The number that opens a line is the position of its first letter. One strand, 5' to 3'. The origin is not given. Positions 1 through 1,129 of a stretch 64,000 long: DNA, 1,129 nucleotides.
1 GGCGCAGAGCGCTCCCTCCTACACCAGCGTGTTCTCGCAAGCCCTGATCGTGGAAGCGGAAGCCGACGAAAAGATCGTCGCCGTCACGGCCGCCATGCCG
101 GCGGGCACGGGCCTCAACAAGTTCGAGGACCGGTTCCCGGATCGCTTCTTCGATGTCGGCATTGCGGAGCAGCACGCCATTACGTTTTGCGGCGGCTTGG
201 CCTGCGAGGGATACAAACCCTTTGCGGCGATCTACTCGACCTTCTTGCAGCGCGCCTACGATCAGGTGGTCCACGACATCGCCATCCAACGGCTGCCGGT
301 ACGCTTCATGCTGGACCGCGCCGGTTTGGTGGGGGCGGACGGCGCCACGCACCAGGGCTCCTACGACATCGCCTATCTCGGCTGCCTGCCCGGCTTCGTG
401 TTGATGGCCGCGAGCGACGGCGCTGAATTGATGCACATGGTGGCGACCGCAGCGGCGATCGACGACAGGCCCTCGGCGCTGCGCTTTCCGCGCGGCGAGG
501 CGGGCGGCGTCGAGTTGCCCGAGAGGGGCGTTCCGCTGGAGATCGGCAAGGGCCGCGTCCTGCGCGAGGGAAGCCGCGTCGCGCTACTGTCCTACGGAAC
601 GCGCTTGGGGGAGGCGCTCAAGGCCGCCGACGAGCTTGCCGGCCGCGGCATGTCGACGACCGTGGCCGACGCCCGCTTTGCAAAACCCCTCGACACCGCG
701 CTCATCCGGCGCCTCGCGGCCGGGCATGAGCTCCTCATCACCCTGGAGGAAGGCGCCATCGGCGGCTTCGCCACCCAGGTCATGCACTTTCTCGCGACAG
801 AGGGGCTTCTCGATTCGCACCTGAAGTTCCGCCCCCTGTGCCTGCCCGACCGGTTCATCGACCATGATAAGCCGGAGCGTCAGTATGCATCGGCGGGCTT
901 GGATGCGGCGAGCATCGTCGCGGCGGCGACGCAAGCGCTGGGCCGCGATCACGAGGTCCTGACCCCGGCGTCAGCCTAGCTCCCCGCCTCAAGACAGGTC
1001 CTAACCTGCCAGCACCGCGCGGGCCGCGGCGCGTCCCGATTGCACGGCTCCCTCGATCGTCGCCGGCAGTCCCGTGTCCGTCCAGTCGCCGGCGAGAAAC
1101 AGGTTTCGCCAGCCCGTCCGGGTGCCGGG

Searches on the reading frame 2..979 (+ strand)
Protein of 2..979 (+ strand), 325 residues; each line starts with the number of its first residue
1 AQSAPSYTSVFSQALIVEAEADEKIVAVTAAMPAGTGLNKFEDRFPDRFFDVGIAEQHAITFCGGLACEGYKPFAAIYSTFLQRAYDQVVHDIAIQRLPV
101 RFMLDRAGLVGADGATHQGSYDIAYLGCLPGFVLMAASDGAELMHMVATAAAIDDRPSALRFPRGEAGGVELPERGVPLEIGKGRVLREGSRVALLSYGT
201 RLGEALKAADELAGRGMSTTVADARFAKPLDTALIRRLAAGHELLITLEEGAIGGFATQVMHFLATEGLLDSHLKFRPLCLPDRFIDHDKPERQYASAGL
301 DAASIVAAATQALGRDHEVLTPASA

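Call 16: search_protein_families(library=pfam, proteins=[window:2-979:+], max_evalue=0.00001)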
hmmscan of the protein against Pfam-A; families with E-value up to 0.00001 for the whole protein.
window:2-979:+ (325 aa): 2 families
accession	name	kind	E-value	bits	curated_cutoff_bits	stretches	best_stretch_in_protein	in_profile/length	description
PF02779.29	Transket_pyr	-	1.7e-44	152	27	1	5-166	3-171/174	Transketolase, pyrimidine binding domain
PF02780.25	Transketolase_C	-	1.8e-29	102.6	25.9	1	182-305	1-124/124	Transketolase, C-terminal domain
